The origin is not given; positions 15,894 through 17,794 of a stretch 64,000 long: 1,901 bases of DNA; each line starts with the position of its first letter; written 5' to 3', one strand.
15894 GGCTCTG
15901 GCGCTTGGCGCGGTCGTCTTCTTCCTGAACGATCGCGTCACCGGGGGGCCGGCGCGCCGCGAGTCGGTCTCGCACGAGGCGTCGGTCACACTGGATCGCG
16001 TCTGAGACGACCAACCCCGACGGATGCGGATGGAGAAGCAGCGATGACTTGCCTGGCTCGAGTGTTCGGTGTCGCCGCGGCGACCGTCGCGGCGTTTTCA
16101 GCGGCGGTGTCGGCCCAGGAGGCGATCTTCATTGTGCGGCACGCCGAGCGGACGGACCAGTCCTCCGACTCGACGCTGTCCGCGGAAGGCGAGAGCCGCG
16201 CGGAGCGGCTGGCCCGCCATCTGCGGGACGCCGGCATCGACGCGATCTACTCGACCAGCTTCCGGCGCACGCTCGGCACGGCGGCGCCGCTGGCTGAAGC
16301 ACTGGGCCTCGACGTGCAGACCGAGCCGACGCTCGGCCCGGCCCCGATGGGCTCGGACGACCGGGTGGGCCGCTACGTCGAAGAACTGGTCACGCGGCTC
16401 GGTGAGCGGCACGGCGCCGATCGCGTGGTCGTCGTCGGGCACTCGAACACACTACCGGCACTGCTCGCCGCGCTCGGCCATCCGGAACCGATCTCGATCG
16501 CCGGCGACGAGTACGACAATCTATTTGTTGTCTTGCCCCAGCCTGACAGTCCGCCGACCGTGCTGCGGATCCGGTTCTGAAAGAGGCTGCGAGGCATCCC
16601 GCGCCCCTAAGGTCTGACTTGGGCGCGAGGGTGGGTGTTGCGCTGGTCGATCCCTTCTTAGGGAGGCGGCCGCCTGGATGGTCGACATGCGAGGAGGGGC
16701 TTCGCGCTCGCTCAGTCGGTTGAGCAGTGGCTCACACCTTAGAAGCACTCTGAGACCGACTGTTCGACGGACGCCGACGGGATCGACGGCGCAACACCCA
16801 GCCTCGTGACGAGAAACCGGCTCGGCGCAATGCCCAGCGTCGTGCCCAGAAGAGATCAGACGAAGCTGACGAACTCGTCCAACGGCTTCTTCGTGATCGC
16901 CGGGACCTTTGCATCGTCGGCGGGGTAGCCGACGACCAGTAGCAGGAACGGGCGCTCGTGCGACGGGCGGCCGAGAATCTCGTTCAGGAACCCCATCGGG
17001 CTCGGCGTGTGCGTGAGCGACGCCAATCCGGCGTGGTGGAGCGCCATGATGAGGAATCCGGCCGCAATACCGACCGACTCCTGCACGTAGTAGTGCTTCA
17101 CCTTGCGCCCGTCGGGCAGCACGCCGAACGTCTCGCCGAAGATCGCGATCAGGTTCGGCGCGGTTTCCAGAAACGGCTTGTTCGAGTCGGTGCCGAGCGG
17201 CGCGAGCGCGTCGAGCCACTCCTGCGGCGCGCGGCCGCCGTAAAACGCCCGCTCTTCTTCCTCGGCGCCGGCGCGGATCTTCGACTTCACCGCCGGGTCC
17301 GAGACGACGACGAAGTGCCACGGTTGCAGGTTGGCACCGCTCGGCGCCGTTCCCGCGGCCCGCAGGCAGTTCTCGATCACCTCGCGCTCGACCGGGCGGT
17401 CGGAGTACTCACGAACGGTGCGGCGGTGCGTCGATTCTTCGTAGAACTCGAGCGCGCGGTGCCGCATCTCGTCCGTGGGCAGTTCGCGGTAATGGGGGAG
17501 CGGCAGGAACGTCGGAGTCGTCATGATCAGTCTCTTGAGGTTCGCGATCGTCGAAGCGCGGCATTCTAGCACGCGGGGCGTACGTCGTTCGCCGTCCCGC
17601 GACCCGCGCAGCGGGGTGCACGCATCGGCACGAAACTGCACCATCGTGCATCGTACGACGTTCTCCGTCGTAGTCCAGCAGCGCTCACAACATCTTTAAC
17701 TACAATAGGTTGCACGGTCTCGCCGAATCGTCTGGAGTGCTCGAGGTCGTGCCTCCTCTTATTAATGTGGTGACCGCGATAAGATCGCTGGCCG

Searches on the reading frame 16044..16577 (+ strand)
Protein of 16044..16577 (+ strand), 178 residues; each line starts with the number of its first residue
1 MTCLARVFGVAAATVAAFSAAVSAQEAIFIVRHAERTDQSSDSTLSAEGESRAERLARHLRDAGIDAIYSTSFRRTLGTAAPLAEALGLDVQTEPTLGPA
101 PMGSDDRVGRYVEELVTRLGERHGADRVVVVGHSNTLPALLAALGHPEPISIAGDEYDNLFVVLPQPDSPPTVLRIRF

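Call 48: search_protein_families(library=pfam, proteins=[window:16044-16577:+])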
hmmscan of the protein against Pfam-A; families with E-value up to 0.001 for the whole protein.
window:16044-16577:+ (178 aa): 1 family
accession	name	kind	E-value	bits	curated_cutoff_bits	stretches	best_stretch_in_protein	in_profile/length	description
PF00300.27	His_Phos_1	-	4e-18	66.2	21.7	1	28-97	1-77/194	Histidine phosphatase superfamily (branch 1)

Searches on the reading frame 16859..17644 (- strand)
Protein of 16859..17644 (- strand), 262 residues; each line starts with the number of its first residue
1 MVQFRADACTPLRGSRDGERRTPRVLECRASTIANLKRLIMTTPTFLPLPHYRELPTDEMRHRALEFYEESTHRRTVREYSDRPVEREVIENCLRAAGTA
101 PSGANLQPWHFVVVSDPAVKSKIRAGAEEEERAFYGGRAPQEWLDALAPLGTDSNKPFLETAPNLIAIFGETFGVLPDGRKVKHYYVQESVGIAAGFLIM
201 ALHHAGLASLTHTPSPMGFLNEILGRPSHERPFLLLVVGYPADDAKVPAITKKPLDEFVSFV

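Call 48: search_protein_families(library=pfam, proteins=[window:16859-17644:-])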
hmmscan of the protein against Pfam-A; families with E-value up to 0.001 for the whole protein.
window:16859-17644:- (262 aa): 2 families
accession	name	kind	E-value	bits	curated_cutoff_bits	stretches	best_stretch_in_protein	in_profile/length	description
PF00881.29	Nitroreductase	-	1.1e-24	87.9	23.5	1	73-240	3-167/167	Nitroreductase family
PF14512.11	TM1586_NiRdase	-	1.5e-05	25.2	27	0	88-122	158-192/215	Putative TM nitroreductase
